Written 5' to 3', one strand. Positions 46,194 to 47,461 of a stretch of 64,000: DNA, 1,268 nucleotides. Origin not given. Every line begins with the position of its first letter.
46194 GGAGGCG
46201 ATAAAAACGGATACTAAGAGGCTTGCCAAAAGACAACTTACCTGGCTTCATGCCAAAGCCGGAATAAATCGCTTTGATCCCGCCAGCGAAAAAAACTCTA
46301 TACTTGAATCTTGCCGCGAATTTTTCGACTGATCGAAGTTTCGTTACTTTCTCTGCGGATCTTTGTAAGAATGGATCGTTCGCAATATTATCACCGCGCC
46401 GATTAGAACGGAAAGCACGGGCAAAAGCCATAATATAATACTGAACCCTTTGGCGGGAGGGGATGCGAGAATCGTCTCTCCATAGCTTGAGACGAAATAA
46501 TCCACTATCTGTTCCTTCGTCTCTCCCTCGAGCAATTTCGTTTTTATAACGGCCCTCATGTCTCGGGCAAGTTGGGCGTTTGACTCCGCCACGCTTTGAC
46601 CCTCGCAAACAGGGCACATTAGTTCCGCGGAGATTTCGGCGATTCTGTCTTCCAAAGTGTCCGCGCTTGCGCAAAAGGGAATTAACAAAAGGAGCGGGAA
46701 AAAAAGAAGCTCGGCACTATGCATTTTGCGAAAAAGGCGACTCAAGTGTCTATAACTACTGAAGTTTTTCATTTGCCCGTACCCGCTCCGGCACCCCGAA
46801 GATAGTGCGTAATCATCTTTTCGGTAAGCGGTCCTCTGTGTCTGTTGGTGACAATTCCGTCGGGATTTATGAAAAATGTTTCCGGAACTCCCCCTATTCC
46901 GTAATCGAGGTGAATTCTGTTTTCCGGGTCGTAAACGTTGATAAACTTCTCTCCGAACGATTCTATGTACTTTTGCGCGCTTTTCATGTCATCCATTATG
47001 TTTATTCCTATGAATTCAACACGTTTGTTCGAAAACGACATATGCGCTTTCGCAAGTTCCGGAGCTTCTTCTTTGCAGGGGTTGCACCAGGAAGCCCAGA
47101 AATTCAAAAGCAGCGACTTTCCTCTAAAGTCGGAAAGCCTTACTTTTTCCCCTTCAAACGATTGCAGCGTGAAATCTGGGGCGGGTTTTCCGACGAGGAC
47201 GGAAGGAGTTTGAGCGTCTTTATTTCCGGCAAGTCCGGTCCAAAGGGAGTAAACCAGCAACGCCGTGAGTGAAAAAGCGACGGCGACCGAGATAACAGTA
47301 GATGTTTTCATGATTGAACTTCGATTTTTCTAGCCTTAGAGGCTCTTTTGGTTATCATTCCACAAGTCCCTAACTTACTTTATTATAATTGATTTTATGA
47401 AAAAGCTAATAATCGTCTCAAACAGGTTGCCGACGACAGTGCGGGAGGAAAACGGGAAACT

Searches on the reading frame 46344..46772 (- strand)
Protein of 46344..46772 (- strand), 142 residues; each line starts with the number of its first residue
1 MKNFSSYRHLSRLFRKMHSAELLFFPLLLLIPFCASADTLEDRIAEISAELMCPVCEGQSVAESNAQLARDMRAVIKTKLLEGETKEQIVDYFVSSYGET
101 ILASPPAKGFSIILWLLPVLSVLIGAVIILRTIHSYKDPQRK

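Call 30: search_protein_families(library=pfam, proteins=[window:46344-46772:-], max_evalue=0.01)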
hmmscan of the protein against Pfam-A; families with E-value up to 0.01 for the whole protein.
window:46344-46772:- (142 aa): 1 family
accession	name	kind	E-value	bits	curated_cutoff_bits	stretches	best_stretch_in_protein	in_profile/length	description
PF03918.19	CcmH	-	4.5e-33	113.9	25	1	38-137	23-122/143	Cytochrome C biogenesis protein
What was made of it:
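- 46344..46772 (-): ccmH (apocytochrome thiol-disulfide protein of the heme lyase complex). The true start may be the TTG at codon 10 (46745), because homologues are 132 aa. Pfam CcmH PF03918 4.5e-33, 113.9 bits against a cut-off of 25 (call 30).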

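Call 34: search_solved_structures(query=window:46344-46772:-, max_evalue=0.01, show_alignments=2)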
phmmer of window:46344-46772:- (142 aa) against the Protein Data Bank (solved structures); distinct sequences matched with E-value up to 0.01: 2.
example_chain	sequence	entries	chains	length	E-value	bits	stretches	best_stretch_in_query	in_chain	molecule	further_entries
2hl7_A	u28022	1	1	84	4.1e-13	52.6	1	36-107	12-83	Cytochrome C-type biogenesis protein CcmH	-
2kw0_A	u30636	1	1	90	5.4e-13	52.2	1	39-107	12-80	CcmH protein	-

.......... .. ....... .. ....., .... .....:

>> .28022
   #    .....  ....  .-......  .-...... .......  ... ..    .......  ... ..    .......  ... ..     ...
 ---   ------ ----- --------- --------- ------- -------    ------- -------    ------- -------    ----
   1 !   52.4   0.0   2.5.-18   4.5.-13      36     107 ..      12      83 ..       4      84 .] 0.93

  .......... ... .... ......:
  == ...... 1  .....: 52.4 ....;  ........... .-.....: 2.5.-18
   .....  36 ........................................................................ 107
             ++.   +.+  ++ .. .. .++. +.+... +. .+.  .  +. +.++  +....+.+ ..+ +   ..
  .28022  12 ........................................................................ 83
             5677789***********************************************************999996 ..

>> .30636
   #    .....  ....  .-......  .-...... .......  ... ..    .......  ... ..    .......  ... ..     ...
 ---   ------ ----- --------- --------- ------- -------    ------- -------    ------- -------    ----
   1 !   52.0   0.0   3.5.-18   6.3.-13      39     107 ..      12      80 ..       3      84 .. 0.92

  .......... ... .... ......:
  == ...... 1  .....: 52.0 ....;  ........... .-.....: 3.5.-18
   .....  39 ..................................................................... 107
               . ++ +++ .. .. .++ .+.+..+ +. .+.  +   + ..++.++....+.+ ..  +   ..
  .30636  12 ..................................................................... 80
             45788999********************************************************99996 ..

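Call 71: find_homologous_proteins(query=window:46344-46772:-)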
Query window:46344-46772:- (142 aa): 253 proteins with E <= 0.001 among 618 candidates; the best 120 are listed.
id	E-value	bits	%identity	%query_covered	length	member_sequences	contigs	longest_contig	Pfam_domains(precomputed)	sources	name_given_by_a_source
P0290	9.5e-58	212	84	77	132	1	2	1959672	PF03918.20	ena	-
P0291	1.3e-57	211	84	77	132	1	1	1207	PF03918.20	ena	-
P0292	4.8e-57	209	85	76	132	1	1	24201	PF03918.20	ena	-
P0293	4.8e-57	209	83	77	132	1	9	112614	PF03918.20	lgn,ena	-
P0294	6.0e-57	209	86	76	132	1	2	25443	PF03918.20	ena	-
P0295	6.6e-57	209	82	76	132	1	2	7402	PF03918.20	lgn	-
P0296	7.8e-57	209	85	76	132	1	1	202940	PF03918.20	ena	-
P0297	1.1e-56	208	85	76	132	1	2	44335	PF03918.20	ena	-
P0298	1.1e-56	208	76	94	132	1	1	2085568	PF03918.20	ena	-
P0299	1.6e-56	208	84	76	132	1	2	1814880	PF03918.20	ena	-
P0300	1.6e-56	208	79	92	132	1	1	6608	PF03918.20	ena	-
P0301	2.1e-56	207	84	76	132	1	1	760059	PF03918.20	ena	-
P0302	2.2e-56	207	86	76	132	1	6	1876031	PF03918.20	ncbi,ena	-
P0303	2.5e-56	207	76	94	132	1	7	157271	PF03918.20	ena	-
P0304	2.7e-56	207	73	94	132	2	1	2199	PF03918.20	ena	-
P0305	3.1e-56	207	84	76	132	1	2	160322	PF03918.20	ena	-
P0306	3.5e-56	207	83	76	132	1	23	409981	PF03918.20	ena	-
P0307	3.8e-56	206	75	94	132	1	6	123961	PF03918.20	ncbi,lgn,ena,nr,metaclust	ncbi:MAG: cytochrome c-type biogenesis protein CcmH [Candidatus Dadabacteria bacterium]|nr:cytochrom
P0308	4.1e-56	206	75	94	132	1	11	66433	PF03918.20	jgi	-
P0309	4.4e-56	206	78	92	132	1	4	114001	PF03918.20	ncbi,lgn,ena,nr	ncbi:MAG: cytochrome c-type biogenesis protein CcmH [Candidatus Dadabacteria bacterium]|nr:cytochrom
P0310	4.9e-56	206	78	92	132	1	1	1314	PF03918.20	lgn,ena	-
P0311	5.3e-56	206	74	94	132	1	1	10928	PF03918.20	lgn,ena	-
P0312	5.3e-56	206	81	76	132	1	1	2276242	PF03918.20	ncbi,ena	-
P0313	5.8e-56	206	81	76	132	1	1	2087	PF03918.20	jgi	-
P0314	6.3e-56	206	76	94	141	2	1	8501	PF03918.20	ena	-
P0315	6.9e-56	206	74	94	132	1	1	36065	PF03918.20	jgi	-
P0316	8.3e-56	205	74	94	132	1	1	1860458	PF03918.20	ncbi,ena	-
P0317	1.0e-55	205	83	76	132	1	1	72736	PF03918.20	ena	-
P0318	1.1e-55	205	83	76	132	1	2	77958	PF03918.20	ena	-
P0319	1.1e-55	205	78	92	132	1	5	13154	PF03918.20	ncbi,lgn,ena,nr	ncbi:MAG: cytochrome c-type biogenesis protein CcmH [Candidatus Dadabacteria bacterium]|nr:cytochrom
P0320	1.2e-55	205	78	92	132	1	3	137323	PF03918.20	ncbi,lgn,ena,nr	ncbi:MAG: cytochrome c-type biogenesis protein CcmH [Candidatus Dadabacteria bacterium]|nr:cytochrom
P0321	1.2e-55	205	78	92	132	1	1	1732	PF03918.20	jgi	-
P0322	1.3e-55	205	76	92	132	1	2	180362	PF03918.20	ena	-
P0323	1.4e-55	205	77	92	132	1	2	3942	PF03918.20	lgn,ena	-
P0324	1.4e-55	205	72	94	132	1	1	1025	PF03918.20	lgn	-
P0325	1.6e-55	204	81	79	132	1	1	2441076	PF03918.20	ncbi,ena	-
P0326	1.6e-55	204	78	92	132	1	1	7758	PF03918.20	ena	-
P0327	1.8e-55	204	75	94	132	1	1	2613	PF03918.20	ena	-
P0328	2.0e-55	204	78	92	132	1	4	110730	PF03918.20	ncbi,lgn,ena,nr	ncbi:MAG: cytochrome c-type biogenesis protein CcmH [Candidatus Dadabacteria bacterium]|nr:cytochrom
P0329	2.0e-55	204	81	77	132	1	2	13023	PF03918.20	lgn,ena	-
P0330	2.1e-55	204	78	92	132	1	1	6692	PF03918.20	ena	-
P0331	2.2e-55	204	78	91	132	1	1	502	PF03918.20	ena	-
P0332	2.3e-55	204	76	94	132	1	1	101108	PF03918.20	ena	-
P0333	2.3e-55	204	75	94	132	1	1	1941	PF03918.20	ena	-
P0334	2.7e-55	204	74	94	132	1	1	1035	PF03918.20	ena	-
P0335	2.7e-55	204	75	94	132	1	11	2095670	PF03918.20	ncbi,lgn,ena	-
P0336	2.9e-55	204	74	94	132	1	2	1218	PF03918.20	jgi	-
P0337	3.0e-55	204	77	92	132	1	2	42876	PF03918.20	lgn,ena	-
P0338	3.5e-55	203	77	92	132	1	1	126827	PF03918.20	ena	-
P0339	3.9e-55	203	77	92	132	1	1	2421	PF03918.20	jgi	-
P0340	4.1e-55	203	83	76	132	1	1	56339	PF03918.20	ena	-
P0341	5.4e-55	203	76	92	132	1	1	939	PF03918.20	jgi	-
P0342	6.2e-55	202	79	85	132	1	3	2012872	PF03918.20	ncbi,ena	-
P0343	6.2e-55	202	76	91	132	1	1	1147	PF03918.20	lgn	-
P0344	7.2e-55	202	74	94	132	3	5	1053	PF03918.20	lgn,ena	-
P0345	9.2e-55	202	75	94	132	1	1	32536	PF03918.20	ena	-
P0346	1.0e-54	202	73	94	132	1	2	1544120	PF03918.20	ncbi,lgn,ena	-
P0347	1.1e-54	202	83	76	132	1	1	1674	PF03918.20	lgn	-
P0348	1.4e-54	201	72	94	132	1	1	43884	PF03918.20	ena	-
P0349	1.4e-54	201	73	94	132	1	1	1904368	PF03918.20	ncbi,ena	-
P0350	1.4e-54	201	72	94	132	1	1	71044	PF03918.20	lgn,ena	-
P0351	1.5e-54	201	83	76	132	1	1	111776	PF03918.20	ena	-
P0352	1.5e-54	201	83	76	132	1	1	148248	PF03918.20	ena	-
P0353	1.5e-54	201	75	92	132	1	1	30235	PF03918.20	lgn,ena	-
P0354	1.5e-54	201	72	94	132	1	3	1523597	PF03918.20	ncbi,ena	-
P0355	1.7e-54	201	73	94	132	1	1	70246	PF03918.20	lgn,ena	-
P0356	1.7e-54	201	82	75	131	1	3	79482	PF03918.20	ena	-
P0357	1.8e-54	201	73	94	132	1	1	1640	PF03918.20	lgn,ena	-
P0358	1.9e-54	201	73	94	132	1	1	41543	PF03918.20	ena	-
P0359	1.9e-54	201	73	94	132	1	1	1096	PF03918.20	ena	-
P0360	2.0e-54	201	74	94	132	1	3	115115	PF03918.20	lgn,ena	-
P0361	2.1e-54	201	74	94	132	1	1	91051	PF03918.20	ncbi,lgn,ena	-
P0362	2.1e-54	201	84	75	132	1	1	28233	PF03918.20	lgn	-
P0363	2.5e-54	201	83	77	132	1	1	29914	PF03918.20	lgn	-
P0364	2.5e-54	201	74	94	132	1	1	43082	PF03918.20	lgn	-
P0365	2.7e-54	200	81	77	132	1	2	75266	PF03918.20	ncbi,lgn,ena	-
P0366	3.2e-54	200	78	85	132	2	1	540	PF03918.20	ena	-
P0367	3.3e-54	200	75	92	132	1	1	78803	PF03918.20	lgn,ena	-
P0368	3.6e-54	200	72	94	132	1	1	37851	PF03918.20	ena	-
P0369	4.0e-54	200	82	77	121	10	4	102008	PF03918.20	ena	-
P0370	4.6e-54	200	71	94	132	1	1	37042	PF03918.20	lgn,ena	-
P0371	4.9e-54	200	73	94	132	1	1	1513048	PF03918.20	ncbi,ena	-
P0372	5.0e-54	200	84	75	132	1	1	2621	PF03918.20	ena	-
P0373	5.1e-54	200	72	94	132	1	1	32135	PF03918.20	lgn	-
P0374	5.1e-54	200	72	94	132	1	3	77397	PF03918.20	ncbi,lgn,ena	-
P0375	5.3e-54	199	71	94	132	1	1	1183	PF03918.20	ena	-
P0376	5.4e-54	199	74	94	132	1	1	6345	PF03918.20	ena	-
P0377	6.4e-54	199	83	74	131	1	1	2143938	PF03918.20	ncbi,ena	-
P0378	8.6e-54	199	73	94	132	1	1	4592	PF03918.20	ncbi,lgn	-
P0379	8.9e-54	199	73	94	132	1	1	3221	PF03918.20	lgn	-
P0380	1.1e-53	198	71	94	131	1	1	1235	PF03918.20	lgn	-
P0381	1.1e-53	198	79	77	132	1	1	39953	PF03918.20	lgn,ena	-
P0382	1.3e-53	198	78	85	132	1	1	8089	PF03918.20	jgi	-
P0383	1.4e-53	198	73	94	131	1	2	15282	PF03918.20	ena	-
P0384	1.4e-53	198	73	94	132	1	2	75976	PF03918.20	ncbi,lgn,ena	-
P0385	1.4e-53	198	72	94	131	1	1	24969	PF03918.20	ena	-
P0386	1.4e-53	198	71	94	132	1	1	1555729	PF03918.20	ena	-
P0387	1.5e-53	198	78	85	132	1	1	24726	PF03918.20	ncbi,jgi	-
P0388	1.8e-53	198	72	94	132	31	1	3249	PF03918.20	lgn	-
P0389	1.9e-53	198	74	91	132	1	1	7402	PF03918.20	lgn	-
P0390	1.9e-53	198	72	94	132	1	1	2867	PF03918.20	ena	-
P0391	2.1e-53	198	78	85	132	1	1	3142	PF03918.20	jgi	-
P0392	2.2e-53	197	72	94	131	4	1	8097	PF03918.20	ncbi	-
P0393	2.5e-53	197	72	94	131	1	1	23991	PF03918.20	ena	-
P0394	3.0e-53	197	71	94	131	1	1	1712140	PF03918.20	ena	-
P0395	3.7e-53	197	80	82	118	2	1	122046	PF03918.20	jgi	-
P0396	4.0e-53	197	79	77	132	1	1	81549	PF03918.20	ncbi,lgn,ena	-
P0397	5.2e-53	196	71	94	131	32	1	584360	PF03918.20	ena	-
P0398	6.3e-53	196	72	92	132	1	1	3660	PF03918.20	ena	-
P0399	6.5e-53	196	71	94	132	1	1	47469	PF03918.20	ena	-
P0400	6.8e-53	196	77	85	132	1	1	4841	PF03918.20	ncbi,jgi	-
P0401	6.9e-53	196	71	94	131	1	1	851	PF03918.20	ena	-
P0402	8.5e-53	196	80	82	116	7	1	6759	PF03918.20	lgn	-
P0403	9.6e-53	195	74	90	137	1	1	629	PF03918.20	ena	-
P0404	1.1e-52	195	73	94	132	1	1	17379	PF03918.20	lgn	-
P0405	1.1e-52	195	72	94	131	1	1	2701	PF03918.20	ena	-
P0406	1.5e-52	195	71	94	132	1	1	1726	PF03918.20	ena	-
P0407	1.5e-52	195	81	81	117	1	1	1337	PF03918.20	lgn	-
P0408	4.5e-52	193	73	91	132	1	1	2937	PF03918.20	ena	-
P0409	6.0e-52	193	81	75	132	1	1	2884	PF03918.20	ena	-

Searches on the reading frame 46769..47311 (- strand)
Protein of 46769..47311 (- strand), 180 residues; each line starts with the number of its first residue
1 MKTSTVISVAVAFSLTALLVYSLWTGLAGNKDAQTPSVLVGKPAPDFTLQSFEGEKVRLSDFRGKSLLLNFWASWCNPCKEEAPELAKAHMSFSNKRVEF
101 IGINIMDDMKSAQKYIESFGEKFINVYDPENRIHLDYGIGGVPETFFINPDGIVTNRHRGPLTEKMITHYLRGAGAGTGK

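Call 28: search_protein_families(library=ncbifam, proteins=[window:46769-47311:-], max_evalue=10)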
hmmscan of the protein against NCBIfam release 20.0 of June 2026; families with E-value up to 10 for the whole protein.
window:46769-47311:- (180 aa): 27 families (the best 25 are shown)
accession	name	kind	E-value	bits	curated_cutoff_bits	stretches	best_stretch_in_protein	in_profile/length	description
NF002854.0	PRK03147.1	subfamily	8.8e-39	133.2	170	1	5-172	7-170/176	thiol-disulfide oxidoreductase ResA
TIGR00385.1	dsbE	subfamily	1.6e-29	102.7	123.15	1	7-171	3-167/173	DsbE family thiol:disulfide interchange protein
NF011941.0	PRK15412.1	equivalog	2.2e-22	79.5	359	1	6-167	7-168/185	thiol:disulfide interchange protein DsbE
NF041202.1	StoA_CxxC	exception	3.5e-19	69.3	210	1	44-168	33-158/163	endospore biogenesis thiol-disulfide oxidoreductase StoA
NF047696.1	ThlDiSintTplARhiz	equivalog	2.8e-17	63.2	230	1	42-161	75-200/219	thiol:disulfide interchange protein TlpA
NF041054.1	WAxxUGC_long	equivalog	2.5e-15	56.6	300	1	33-155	73-195/354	ResA-like WAxxUGC motif-containing protein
TIGR01068.1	thioredoxin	equivalog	4.9e-10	39.5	96.8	1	65-115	15-64/101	thioredoxin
NF006960.0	PRK09437.1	equivalog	1.4e-09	38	140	1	40-142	6-108/156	thioredoxin-dependent thiol peroxidase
NF040769.1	SelL_rel_redox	subfamily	4e-08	33.1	120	1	42-140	1-101/173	SelL-related redox protein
NF040737.1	peroxi_PrxU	equivalog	7.2e-07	29.1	270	1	31-105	29-107/233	thioredoxin-dependent peroxiredoxin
TIGR01126.1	pdi_dom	equivalog_domain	5.5e-06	26.6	107.2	1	64-115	14-67/105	protein disulfide-isomerase domain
NF008229.0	PRK10996.1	equivalog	6.9e-06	25.8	125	1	65-118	53-106/141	thioredoxin TrxC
NF038285.1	deiodinase_rel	hypoth_equivalog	8.9e-06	25.4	250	1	39-104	177-243/347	deiodinase family protein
NF006898.0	PRK09381.1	equivalog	1.3e-05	25.5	138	1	66-115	23-71/109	thioredoxin TrxA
NF053650.1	PerredPrxQDein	equivalog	2.4e-05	24.3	260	1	45-133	2-89/148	thioredoxin-dependent peroxiredoxin PrxQ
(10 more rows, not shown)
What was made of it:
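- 46769..47311 (-): CcmG/DsbE/ResA-like membrane-anchored thioredoxin (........). NCBIfam ResA 8.8e-39 and dsbE TIGR00385 1.6e-29, both below their curated cut-offs (call 28).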

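Call 30: search_protein_families(library=pfam, proteins=[window:46769-47311:-], max_evalue=0.01)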
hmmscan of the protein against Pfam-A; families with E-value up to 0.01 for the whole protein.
window:46769-47311:- (180 aa): 7 families
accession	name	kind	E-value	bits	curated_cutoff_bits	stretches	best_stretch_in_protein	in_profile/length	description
PF00578.27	AhpC-TSA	-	5.8e-29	101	26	1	40-155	1-122/124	AhpC/TSA family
PF08534.16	Redoxin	-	1e-25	90.7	26.6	1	40-163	2-137/148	Redoxin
PF13905.12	Thioredoxin_8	-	1.2e-12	48.4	27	1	64-154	1-94/94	Thioredoxin-like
PF00085.26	Thioredoxin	-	3.4e-10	40.3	23.5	1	65-115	19-68/103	Thioredoxin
PF13098.12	Thioredoxin_2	-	1.1e-05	26.1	27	1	64-171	5-104/104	Thioredoxin-like domain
PF02630.20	SCO1-SenC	-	0.0018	18.7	22.8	1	45-126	2-89/134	SCO1/SenC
PF00255.25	GSHPx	-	0.0078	16.2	27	0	47-102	4-58/108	Glutathione peroxidase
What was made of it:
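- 46769..47311 (-): Pfam AhpC-TSA/Redoxin/Thioredoxin (call 30).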
